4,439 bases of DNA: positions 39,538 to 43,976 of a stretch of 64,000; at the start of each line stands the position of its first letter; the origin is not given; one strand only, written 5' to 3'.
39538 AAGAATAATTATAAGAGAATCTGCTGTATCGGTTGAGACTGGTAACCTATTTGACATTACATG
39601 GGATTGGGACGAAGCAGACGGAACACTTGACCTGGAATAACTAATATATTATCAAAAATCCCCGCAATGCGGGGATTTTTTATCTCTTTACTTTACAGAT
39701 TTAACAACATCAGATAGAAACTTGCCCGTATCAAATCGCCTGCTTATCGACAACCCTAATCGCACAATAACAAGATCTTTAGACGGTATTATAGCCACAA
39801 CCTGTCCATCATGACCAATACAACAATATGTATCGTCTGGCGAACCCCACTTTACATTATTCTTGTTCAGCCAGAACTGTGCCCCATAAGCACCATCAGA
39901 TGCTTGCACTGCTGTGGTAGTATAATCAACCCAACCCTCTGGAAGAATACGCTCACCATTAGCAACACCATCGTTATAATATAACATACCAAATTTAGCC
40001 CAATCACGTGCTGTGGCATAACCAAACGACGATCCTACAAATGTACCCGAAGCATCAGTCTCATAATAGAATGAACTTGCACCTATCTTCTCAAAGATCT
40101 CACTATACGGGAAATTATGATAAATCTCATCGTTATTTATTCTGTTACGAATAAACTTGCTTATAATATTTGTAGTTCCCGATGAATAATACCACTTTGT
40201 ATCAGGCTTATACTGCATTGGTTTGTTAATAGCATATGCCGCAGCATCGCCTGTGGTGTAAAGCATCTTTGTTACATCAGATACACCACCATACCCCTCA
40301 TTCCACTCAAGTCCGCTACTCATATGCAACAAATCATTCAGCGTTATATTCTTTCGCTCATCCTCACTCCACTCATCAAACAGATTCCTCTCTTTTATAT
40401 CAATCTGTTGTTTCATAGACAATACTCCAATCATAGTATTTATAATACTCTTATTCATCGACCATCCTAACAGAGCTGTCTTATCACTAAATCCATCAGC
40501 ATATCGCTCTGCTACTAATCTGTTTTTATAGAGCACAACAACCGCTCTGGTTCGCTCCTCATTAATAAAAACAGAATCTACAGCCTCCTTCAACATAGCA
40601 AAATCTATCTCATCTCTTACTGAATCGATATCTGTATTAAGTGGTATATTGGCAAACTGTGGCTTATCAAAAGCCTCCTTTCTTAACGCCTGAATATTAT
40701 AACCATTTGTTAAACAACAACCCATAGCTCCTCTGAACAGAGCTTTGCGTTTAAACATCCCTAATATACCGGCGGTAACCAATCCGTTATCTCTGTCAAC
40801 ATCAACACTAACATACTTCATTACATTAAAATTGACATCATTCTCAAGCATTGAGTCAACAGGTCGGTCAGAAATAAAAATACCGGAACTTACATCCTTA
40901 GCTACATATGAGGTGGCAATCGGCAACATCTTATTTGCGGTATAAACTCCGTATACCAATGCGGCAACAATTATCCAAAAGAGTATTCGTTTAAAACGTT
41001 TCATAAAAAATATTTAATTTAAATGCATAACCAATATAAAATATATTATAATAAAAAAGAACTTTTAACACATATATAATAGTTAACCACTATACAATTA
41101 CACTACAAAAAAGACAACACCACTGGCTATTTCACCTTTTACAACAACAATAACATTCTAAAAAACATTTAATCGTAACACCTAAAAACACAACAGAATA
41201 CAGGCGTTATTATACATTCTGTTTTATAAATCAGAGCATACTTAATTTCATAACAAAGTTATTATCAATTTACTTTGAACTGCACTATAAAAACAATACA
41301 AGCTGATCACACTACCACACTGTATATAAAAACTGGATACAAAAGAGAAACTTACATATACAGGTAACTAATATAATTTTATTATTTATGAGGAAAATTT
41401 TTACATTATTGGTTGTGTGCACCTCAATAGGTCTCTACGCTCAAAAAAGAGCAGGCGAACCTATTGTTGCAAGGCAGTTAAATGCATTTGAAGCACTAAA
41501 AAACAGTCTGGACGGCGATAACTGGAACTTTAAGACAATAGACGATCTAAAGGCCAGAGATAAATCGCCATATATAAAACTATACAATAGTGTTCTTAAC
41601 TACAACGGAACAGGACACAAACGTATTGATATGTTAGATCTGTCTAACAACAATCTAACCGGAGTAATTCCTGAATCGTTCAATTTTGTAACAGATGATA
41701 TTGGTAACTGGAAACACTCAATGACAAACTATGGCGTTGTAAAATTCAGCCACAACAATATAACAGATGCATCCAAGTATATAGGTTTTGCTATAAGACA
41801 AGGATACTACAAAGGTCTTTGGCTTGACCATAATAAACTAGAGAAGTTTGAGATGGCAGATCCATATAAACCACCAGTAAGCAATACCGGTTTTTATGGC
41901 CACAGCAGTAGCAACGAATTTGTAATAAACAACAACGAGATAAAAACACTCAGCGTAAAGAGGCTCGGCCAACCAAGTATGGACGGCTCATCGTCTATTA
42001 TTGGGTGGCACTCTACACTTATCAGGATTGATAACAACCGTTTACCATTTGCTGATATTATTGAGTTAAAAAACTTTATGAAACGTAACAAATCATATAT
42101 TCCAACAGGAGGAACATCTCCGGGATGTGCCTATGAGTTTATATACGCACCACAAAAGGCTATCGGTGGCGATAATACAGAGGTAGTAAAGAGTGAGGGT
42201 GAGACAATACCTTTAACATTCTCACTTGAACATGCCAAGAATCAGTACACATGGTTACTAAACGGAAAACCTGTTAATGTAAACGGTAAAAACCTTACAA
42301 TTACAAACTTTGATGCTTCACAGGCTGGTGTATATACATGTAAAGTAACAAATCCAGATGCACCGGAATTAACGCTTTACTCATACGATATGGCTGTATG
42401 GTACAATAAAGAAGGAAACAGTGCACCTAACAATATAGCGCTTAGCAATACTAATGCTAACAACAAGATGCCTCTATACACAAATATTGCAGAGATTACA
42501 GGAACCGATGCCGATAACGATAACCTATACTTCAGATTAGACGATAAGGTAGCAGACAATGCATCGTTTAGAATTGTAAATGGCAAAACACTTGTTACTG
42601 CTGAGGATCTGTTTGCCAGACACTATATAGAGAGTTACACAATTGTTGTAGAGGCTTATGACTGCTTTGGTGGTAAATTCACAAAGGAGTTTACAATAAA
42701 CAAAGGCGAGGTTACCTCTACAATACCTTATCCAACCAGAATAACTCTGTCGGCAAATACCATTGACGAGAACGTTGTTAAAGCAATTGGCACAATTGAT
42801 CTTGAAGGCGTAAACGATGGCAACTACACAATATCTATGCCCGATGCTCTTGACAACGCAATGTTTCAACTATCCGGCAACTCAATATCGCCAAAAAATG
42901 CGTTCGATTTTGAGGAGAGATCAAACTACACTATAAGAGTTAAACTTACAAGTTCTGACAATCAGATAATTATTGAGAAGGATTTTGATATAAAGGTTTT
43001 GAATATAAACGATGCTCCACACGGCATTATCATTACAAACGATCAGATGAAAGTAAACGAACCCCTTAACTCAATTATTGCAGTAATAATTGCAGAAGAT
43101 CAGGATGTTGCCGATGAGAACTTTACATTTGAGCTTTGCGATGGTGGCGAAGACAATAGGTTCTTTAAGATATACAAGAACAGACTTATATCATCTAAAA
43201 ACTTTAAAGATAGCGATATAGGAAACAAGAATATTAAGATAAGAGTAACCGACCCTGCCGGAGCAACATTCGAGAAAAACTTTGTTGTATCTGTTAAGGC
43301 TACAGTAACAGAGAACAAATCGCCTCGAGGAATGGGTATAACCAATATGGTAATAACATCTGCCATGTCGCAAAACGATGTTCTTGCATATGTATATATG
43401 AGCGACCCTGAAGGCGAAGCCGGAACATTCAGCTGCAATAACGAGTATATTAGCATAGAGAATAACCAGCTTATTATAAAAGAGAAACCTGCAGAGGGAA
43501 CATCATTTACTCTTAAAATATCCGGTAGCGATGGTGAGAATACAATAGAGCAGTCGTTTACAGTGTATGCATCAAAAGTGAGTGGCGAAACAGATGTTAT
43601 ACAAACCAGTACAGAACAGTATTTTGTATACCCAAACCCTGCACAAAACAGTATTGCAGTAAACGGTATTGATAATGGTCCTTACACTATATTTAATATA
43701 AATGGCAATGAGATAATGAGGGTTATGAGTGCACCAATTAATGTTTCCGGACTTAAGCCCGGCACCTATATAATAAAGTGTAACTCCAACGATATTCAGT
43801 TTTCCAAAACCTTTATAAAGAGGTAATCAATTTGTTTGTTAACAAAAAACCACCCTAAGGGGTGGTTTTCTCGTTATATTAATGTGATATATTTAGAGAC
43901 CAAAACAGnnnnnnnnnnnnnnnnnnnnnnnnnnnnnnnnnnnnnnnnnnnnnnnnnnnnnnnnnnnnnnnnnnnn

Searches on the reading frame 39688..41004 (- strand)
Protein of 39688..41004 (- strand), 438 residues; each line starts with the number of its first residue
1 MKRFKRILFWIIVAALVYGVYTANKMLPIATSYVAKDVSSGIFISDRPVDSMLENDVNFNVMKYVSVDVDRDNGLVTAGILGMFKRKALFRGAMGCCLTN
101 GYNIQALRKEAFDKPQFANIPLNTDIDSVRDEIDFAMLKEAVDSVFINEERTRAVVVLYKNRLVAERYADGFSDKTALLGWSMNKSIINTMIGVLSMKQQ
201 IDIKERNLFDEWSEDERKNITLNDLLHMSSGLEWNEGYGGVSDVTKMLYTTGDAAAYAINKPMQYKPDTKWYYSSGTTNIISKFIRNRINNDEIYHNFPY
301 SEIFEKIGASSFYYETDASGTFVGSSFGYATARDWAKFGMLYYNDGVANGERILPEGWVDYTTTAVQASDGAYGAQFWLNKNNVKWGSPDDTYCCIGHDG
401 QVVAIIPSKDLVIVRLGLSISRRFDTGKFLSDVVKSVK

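Call 25: search_protein_families(library=pfam, proteins=[window:39688-41004:-], max_evalue=0.01)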
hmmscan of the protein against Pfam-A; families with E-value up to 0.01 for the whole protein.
window:39688-41004:- (438 aa): 1 family
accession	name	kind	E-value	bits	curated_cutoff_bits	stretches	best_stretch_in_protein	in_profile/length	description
PF00144.29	Beta-lactamase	-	8.8e-18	65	27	1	154-416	18-307/329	Beta-lactamase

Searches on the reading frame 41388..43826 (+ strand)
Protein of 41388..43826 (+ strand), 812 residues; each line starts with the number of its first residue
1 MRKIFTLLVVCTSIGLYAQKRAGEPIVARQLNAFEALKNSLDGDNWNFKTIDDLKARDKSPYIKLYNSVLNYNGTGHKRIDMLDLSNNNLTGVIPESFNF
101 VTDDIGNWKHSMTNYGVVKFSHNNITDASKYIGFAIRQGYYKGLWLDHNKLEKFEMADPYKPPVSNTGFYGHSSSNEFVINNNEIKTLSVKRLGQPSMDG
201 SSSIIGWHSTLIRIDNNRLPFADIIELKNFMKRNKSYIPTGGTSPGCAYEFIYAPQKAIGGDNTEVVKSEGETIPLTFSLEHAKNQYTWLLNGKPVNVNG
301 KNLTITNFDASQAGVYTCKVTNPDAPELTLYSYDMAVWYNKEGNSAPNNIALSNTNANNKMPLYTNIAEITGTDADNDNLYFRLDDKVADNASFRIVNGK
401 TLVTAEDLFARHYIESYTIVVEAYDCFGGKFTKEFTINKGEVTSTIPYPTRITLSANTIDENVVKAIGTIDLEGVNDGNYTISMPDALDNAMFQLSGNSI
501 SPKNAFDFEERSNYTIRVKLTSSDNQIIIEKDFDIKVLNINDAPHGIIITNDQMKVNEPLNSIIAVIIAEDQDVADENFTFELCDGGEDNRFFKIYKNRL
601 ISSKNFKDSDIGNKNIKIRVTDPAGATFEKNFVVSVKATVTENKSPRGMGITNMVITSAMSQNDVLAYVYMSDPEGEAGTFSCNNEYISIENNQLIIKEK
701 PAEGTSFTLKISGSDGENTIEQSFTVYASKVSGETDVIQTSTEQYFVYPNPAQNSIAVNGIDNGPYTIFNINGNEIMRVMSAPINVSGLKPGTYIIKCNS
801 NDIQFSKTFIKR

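Call 25: search_protein_families(library=pfam, proteins=[window:41388-43826:+], max_evalue=0.01)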
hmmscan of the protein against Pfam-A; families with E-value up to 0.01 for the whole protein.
window:41388-43826:+ (812 aa): 10 families
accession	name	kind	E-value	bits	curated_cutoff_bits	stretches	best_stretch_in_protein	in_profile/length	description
PF18962.6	Por_Secre_tail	-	4.9e-08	33.6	27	1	747-810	1-74/75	Secretion system C-terminal sorting domain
PF13927.12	Ig_3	-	6e-07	30.3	30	1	265-322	10-78/78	Immunoglobulin domain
PF13895.12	Ig_2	-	3.2e-06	27.7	27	1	284-327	28-70/79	Immunoglobulin domain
PF00028.23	Cadherin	-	3.3e-06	27.8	28.8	0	364-427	12-77/93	Cadherin domain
PF07679.22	I-set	-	0.0012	19.3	23.7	1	266-323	10-78/90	Immunoglobulin I-set domain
PF06832.18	BiPBP_C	-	0.002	18.4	26.8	1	271-302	30-63/90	Penicillin-Binding Protein C-terminus Family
PF16681.11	Ig_5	-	0.0021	18.9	27.3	0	267-331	3-68/82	Ig-like domain on T-cell surface glycoprotein CD3 epsilon chain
PF07686.23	V-set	-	0.0024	18.5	26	0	297-324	69-96/109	Immunoglobulin V-set domain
PF00047.31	ig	-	0.0025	18.5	21.8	1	276-326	24-76/81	Immunoglobulin domain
PF00560.39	LRR_1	-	0.0062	16.9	20.6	0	82-98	4-20/23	Leucine Rich Repeat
